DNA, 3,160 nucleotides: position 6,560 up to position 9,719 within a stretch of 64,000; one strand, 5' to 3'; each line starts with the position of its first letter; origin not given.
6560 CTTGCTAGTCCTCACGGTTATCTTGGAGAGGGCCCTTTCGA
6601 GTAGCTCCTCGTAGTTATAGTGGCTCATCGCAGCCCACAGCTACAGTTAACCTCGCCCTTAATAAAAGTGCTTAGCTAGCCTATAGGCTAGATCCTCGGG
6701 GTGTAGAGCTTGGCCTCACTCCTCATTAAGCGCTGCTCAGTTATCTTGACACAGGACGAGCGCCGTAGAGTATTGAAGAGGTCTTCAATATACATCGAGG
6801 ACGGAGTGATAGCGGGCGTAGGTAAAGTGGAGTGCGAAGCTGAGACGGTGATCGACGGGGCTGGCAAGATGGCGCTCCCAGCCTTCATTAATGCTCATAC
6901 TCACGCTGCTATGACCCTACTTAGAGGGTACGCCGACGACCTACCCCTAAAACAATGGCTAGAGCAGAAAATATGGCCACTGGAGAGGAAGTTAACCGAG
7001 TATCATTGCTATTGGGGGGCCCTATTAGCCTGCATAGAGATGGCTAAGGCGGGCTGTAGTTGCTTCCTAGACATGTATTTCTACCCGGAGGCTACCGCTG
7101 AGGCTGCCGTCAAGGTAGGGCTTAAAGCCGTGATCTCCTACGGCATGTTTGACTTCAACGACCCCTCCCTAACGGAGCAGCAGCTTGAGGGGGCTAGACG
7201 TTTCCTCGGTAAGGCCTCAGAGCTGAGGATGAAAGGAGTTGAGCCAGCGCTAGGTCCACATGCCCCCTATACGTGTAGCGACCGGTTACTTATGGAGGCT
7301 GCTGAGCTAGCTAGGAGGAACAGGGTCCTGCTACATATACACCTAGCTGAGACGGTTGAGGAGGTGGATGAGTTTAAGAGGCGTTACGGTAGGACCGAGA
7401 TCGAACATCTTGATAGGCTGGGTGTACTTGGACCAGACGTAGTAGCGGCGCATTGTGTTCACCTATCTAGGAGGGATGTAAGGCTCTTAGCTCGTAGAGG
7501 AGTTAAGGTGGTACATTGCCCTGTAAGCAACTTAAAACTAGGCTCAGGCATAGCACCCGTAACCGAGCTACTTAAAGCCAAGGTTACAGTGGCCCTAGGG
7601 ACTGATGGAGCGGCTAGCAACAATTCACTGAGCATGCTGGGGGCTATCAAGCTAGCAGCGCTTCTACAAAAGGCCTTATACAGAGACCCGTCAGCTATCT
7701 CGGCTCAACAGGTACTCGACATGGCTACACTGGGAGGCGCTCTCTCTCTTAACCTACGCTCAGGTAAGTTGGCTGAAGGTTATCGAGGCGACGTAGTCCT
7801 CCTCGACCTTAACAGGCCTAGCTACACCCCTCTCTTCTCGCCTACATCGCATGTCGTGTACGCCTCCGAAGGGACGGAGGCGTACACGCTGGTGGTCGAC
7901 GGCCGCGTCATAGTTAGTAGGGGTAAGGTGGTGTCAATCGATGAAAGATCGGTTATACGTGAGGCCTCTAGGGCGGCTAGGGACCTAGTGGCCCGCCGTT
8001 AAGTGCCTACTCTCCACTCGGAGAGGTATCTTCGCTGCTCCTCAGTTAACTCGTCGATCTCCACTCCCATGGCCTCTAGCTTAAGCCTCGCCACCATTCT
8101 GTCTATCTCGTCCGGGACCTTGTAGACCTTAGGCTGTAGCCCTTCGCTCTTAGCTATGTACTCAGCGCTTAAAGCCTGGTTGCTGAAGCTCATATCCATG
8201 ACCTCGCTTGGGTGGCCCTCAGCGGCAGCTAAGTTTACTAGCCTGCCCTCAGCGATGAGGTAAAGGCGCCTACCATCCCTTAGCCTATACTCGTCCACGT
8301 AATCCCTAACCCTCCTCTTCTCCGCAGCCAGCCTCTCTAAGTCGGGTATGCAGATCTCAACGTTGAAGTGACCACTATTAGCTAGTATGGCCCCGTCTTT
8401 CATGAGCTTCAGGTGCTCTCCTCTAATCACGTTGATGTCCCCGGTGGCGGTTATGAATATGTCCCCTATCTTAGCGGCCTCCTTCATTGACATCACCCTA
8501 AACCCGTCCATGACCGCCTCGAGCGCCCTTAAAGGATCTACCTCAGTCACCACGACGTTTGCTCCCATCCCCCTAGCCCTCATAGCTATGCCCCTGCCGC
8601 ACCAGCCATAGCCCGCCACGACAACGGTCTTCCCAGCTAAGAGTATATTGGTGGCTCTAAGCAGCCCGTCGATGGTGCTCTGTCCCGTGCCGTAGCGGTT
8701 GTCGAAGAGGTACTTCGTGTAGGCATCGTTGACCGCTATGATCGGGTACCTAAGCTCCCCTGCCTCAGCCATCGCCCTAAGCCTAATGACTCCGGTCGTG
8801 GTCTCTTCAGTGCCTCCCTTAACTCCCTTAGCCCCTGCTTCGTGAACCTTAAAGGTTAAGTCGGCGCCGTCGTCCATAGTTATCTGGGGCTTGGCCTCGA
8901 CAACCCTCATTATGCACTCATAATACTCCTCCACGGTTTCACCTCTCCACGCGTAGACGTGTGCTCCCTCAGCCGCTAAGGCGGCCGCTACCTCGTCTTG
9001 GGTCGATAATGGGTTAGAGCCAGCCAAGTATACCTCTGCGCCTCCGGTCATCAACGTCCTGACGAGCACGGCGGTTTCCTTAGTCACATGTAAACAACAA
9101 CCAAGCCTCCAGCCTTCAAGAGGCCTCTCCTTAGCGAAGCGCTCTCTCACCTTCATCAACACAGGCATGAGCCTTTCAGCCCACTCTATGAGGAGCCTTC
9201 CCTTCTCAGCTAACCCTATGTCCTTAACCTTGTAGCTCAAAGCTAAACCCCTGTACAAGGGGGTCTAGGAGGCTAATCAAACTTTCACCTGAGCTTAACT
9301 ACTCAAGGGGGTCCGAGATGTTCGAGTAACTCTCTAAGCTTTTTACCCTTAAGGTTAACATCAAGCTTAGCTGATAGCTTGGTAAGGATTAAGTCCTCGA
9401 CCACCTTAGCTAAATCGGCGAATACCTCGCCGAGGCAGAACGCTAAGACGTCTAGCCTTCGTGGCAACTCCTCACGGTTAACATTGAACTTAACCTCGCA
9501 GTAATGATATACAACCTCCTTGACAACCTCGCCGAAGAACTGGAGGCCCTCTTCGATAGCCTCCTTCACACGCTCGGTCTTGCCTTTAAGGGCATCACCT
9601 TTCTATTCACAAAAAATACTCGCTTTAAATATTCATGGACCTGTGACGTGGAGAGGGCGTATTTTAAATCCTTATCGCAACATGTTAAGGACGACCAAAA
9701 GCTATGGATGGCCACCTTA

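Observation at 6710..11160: Inverted MtaD-like amidohydrolase paralogs flanking ahcY share 98-, 75- and 31-bp patches of 100 % nucleotide identity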

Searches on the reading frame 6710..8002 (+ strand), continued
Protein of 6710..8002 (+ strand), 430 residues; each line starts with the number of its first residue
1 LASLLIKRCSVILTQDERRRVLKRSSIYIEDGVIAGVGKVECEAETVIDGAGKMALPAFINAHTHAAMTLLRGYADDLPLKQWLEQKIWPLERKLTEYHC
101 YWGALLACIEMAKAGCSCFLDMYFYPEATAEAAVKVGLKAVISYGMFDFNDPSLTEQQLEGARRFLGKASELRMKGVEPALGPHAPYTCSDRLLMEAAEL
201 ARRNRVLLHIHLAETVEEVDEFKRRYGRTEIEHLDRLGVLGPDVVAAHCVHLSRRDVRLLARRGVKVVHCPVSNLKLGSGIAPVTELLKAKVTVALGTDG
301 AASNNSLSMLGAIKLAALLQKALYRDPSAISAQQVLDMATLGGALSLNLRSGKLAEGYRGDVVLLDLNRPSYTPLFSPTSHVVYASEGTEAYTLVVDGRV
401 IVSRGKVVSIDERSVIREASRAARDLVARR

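Call 32: search_solved_structures(query=window:6710-7999:+, max_evalue=1e-20, show_alignments=2)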
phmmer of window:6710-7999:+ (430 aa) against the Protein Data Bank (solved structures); distinct sequences matched with E-value up to 1e-20: 22.
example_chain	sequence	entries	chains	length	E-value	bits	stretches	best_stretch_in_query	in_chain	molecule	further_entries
3lnp_A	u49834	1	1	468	4.2e-82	279.4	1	25-421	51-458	Amidohydrolase family Protein OLEI01672_1_465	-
4f0r_A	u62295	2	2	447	7.4e-80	272.1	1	12-417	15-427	5-methylthioadenosine/S-adenosylhomocysteine deaminase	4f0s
4dyk_A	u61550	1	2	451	2.4e-78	267.1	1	21-420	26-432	AMIDOHYDROLASE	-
4gbd_A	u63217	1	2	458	2.6e-78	267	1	21-420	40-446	Putative uncharacterized protein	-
1p1m_A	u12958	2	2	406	7.6e-75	255.5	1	26-427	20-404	Hypothetical protein TM0936 | Uncharacterized protein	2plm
1j6p_A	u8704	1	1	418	8.2e-75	255.4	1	26-427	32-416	METAL-DEPENDENT HYDROLASE OF CYTOSINEDEMANIASE/CHLOROHYDROLASE FAMILY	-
4dzh_A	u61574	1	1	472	1.7e-68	234.6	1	20-422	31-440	AMIDOHYDROLASE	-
3hpa_A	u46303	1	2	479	5.4e-63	216.5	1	3-427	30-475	AMIDOHYDROLASE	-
7ww2_A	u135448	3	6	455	2e-58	201.5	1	3-429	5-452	8-oxoguanine deaminase | Hydroxydechloroatrazine ethylaminohydrolase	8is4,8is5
4v1x_A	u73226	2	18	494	5.6e-56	193.4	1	197-410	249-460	ATRAZINE CHLOROHYDROLASE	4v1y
2paj_A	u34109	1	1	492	2.9e-39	138.4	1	27-427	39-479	putative cytosine/guanine deaminase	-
2uz9_A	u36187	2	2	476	9.4e-32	113.6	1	54-366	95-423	GUANINE DEAMINASE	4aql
3ls9_A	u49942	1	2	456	1.3e-31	113.1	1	177-416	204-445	Triazine hydrolase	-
4l9x_A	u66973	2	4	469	1.8e-31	112.7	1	177-416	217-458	Triazine hydrolase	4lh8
5hme_A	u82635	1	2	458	1.9e-31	112.6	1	178-416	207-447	Triazine hydrolase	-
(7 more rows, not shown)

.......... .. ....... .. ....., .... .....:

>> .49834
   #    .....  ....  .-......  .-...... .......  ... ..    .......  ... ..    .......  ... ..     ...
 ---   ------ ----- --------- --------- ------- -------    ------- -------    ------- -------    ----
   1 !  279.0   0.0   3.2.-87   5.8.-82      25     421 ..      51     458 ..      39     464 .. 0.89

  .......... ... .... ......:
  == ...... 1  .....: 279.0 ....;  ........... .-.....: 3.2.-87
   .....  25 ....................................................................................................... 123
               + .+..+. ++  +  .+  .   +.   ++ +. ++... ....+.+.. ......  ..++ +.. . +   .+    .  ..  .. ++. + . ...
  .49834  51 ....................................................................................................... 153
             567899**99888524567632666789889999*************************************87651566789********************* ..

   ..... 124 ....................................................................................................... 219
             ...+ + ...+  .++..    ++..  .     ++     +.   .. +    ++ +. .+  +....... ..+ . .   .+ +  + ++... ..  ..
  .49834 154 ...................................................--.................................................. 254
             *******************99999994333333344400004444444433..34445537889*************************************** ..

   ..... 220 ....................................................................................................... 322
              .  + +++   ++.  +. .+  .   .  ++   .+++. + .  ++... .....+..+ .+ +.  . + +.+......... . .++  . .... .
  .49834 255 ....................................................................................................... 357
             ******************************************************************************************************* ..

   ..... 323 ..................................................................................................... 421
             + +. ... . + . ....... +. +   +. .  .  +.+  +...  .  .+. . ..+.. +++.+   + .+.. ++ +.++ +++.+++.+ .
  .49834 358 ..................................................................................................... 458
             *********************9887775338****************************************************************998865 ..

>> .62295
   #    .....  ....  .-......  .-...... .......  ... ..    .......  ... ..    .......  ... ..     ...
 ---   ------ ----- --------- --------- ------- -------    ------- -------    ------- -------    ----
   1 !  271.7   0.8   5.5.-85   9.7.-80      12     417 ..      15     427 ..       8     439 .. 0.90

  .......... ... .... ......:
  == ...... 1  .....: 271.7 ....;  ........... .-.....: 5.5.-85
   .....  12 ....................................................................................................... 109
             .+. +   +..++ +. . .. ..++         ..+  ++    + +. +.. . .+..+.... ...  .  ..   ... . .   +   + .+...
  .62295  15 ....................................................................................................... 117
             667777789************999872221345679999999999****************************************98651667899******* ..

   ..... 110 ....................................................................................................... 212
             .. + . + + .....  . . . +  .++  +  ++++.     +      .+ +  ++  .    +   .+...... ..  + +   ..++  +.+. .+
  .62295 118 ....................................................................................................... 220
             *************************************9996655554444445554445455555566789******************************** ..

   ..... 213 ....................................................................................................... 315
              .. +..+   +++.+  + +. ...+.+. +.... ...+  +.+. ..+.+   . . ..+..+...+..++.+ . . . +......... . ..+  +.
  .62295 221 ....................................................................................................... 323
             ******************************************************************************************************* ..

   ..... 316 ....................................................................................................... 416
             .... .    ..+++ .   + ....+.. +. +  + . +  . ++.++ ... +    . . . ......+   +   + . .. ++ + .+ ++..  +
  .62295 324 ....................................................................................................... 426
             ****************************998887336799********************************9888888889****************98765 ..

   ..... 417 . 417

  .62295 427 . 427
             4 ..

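Call 40: list_cluster_members(proteins=[P0001, P0121, window:6710-8002:+])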
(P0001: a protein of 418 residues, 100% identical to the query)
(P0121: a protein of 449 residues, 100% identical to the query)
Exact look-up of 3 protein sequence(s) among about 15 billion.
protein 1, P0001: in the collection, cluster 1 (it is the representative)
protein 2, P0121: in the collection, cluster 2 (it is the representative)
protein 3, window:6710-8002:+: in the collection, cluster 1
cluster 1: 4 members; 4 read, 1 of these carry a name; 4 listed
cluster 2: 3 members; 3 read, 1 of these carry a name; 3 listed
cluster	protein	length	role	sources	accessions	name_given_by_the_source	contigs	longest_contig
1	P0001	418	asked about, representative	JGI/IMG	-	-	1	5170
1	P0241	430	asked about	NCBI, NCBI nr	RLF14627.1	MAG: N-ethylammeline chlorohydrolase [Thermoprotei archaeon]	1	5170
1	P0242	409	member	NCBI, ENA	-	-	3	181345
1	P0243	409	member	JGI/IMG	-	-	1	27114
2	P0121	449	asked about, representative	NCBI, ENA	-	-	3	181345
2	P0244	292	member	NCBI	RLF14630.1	MAG: N-ethylammeline chlorohydrolase, partial [Thermoprotei archaeon]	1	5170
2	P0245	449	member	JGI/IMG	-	-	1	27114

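Call 44: find_encoding_contigs(protein=P0004, flank=8000, max_places=2)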
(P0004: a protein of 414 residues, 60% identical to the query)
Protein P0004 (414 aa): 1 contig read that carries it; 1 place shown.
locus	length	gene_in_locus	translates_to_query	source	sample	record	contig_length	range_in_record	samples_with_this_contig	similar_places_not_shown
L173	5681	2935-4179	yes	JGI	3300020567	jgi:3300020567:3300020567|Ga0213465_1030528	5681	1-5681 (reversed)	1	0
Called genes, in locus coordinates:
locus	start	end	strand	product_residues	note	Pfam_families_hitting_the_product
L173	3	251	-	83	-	?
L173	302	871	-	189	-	PF21800:KH_KRR1_2nd (weak), PF22891:KH_PNO1_2nd, PF00013:KH_1 (weak)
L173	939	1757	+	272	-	PF01163:RIO1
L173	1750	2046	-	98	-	PF01176:eIF-1a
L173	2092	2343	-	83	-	PF04242:DUF424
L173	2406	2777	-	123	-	PF01873:eIF-5_eIF-2B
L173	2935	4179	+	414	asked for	PF01979:Amidohydro_1, PF07969:Amidohydro_3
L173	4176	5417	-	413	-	PF05221:AdoHcyase, PF00670:AdoHcyase_NAD, PF02826:2-Hacid_dh_C, PF07991:KARI_N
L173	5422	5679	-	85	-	?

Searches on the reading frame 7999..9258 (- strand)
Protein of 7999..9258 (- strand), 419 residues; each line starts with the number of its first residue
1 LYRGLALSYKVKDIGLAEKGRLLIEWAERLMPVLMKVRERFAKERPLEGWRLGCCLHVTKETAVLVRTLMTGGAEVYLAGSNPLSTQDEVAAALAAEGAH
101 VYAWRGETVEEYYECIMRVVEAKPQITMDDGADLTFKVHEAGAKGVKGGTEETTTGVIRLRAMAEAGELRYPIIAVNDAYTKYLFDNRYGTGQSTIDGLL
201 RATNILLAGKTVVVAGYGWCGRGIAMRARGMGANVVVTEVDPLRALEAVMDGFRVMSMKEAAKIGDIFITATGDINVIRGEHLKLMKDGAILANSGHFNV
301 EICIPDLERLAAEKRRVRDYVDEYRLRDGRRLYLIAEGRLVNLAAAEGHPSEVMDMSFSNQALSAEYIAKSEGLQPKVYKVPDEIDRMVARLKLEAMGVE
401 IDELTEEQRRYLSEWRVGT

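Call 5: search_protein_families(library=ncbifam, proteins=[window:7999-9258:-])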
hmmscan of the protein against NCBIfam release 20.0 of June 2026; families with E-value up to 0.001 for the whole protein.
window:7999-9258:- (419 aa): 11 families
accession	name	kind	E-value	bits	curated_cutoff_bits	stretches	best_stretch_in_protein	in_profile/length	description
TIGR00936.1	ahcY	equivalog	7.3e-203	674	497.6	1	9-419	1-416/416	adenosylhomocysteinase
NF004005.0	PRK05476.2-3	equivalog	4.6e-198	658.2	275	1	8-417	4-417/418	adenosylhomocysteinase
NF004010.0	PRK05476.3-3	equivalog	2.1e-77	260.9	512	1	16-408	14-419/432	adenosylhomocysteinase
NF004009.0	PRK05476.3-2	equivalog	3.3e-68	230.7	485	1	22-401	80-461/487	adenosylhomocysteinase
NF004008.0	PRK05476.3-1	equivalog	2e-28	99.5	440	1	35-372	1-303/326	adenosylhomocysteinase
NF009940.0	PRK13403.1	equivalog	4.7e-08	32.3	406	1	205-301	12-111/335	ketol-acid reductoisomerase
NF004017.0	PRK05479.1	equivalog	2.4e-07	29.8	336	1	206-300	14-112/337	ketol-acid reductoisomerase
TIGR00465.1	ilvC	equivalog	4.6e-07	29.1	226.15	1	207-301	1-99/314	ketol-acid reductoisomerase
TIGR02853.1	spore_dpaA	equivalog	6.6e-05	22.3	319.65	1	191-290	133-234/287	dipicolinic acid synthetase subunit A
NF009714.1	PRK13243.1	equivalog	0.00055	19.4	455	0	207-297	148-241/332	glyoxylate reductase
NF006162.0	PRK08306.1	equivalog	0.00064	19.1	261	0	195-267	140-215/297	dipicolinate synthase subunit DpsA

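Call 6: search_protein_families(library=pfam, proteins=[window:7999-9258:-])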
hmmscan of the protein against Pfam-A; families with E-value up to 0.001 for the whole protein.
window:7999-9258:- (419 aa): 4 families
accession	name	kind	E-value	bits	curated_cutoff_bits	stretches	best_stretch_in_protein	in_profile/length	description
PF05221.23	AdoHcyase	-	2e-71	241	25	2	9-140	2-138/299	S-adenosyl-L-homocysteine hydrolase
PF00670.27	AdoHcyase_NAD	-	5.7e-55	186.3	27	1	187-347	1-161/162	S-adenosyl-L-homocysteine hydrolase, NAD binding domain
PF02826.25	2-Hacid_dh_C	-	7.8e-09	35.6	25.1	1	206-296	33-127/178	D-isomer specific 2-hydroxyacid dehydrogenase, NAD binding domain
PF07991.19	KARI_N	-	9.7e-09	35.4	20.6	1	207-301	2-100/165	Acetohydroxy acid isomeroreductase, NADPH-binding domain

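Call 8: find_related_loci(query=window:7999-9258:-, collection=genome_contigs, flank=7000)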
Query window:7999-9258:- (419 aa) in genome_contigs; peptide patterns used: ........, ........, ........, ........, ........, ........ (x = any residue, [..] = any of these).
599 stretches matched a pattern (row limit reached: there are more); 580 encode a relative of the query (tblastn E <= 1e-3); the best 80 are kept; 80 distinct loci.
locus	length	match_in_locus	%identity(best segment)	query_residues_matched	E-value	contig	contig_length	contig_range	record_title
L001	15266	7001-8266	75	2-419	0e+0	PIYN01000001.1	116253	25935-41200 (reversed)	MAG: Candidatus Bathyarchaeota archaeon isolate M10_bin139 bin139_scaffold5, whole genome shotgun sequence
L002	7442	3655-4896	76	9-419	0e+0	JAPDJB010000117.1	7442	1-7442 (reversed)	MAG: Candidatus Bathyarchaeota archaeon isolate S8B1_HD70 c_000000002174, whole genome shotgun sequence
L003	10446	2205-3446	74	9-419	0e+0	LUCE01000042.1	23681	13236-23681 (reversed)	MAG: Candidatus Bathyarchaeota archaeon B26-2 scaffold2357, whole genome shotgun sequence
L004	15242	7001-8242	75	9-419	0e+0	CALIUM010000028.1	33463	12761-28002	MAG: uncultured archaeon isolate S1_Bin_MAXBIN__147_sub_1 genome assembly, contig: c_000000833662, whole genome shotgun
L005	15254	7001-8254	73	5-419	0e+0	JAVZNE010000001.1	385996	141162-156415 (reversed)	MAG: Candidatus Bathyarchaeia archaeon isolate DRTY-6_201912_bins_43 DRTY-6_201912_bins_43_scaffold_1, whole genome shot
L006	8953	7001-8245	72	8-419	0e+0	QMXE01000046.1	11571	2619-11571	MAG: Candidatus Bathyarchaeota archaeon isolate B71_G16 B71_Guay16_scaffold_03907, whole genome shotgun sequence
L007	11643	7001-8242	75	9-419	0e+0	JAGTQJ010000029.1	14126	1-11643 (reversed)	MAG: Candidatus Bathyarchaeota archaeon isolate QZM_A1_bin_46 QZM_A1_bin_46_scaffold_2594_curated, whole genome shotgun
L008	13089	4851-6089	72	10-419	0e+0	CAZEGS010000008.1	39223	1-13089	MAG TPA_asm: uncultured Candidatus Bathyarchaeia archaeon isolate binchicken_co6_533 genome assembly, contig: NODE_681_l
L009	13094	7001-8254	72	5-419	0e+0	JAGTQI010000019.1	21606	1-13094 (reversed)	MAG: Candidatus Bathyarchaeota archaeon isolate DGJ8_bin_44_34 DGJ8_bin_44_34_scaffold_743_curated, whole genome shotgun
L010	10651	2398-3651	72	5-419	0e+0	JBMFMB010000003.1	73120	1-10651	MAG: Candidatus Bathyarchaeia archaeon isolate KM4337-10 NODE_3_length_73120_cov_40.907894, whole genome shotgun sequenc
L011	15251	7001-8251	72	3-417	0e+0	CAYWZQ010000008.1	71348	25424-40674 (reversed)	MAG TPA_asm: uncultured Nitrososphaerota archaeon isolate SRP141552_co1_135 genome assembly, contig: NODE_115_length_713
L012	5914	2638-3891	72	5-419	0e+0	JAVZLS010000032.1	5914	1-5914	MAG: Candidatus Bathyarchaeia archaeon isolate DRTY-6_201907_bins_66 DRTY-6_201907_bins_66_scaffold_32, whole genome sho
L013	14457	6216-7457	72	9-419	0e+0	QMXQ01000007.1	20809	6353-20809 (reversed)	MAG: Candidatus Bathyarchaeota archaeon isolate B46_G15 B46_Guay15_scaffold_00310, whole genome shotgun sequence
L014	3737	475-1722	72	7-419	0e+0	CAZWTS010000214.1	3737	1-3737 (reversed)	MAG TPA_asm: uncultured Desulfurococcales archaeon isolate binchicken_co219_299 genome assembly, contig: k141_1420392, w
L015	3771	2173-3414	71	9-419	0e+0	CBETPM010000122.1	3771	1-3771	MAG TPA_asm: Candidatus Bathyarchaeota archaeon isolate SRR13309661_metabat2_5 genome assembly, contig: ERZ26778927.1042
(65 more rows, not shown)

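Call 41: find_encoding_contigs(protein=window:7999-9258:-, flank=5000, max_places=10)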
Protein window:7999-9258:- (419 aa): 2 contigs read that carry it; 1 place shown.
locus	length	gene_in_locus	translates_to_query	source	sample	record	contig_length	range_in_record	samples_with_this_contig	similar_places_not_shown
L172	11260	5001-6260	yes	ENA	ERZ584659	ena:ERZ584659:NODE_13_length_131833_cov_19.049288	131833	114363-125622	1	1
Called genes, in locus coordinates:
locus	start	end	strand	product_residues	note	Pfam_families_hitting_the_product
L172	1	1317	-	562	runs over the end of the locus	PF00133:tRNA-synt_1, PF01406:tRNA-synt_1e (faint), PF09334:tRNA-synt_1g, PF19303:Anticodon_3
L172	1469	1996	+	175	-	PF01583:APS_kinase, PF07931:CPT (weak), PF08433:KTI12, PF13238:AAA_18, PF13671:AAA_33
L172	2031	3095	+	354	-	PF01636:APH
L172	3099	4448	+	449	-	PF01979:Amidohydro_1, PF07969:Amidohydro_3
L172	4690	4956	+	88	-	-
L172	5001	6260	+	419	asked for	PF05221:AdoHcyase, PF00670:AdoHcyase_NAD, PF02826:2-Hacid_dh_C, PF07991:KARI_N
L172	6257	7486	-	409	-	PF01979:Amidohydro_1, PF07969:Amidohydro_3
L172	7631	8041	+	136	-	PF01873:eIF-5_eIF-2B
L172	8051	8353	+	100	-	PF04242:DUF424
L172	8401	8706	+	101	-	PF01176:eIF-1a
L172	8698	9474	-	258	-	PF01163:RIO1, PF06293:Kdo (faint), PF01636:APH (faint)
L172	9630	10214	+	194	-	PF00013:KH_1 (weak), PF21800:KH_KRR1_2nd, PF22891:KH_PNO1_2nd, PF00013:KH_1 (weak)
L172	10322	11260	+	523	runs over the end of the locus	PF02518:HATPase_c, PF13589:HATPase_c_3 (weak), PF09239:Topo-VIb_trans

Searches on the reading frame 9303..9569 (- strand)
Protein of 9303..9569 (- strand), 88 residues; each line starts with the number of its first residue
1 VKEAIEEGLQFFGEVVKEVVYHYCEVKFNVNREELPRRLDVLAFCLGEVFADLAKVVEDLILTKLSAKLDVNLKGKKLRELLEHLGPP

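Call 5: search_protein_families(library=ncbifam, proteins=[window:9303-9569:-])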
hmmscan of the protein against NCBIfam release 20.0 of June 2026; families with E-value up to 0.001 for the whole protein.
window:9303-9569:- (88 aa): 0 families

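Call 6: search_protein_families(library=pfam, proteins=[window:9303-9569:-])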
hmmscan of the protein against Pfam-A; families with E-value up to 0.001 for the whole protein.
window:9303-9569:- (88 aa): 0 families
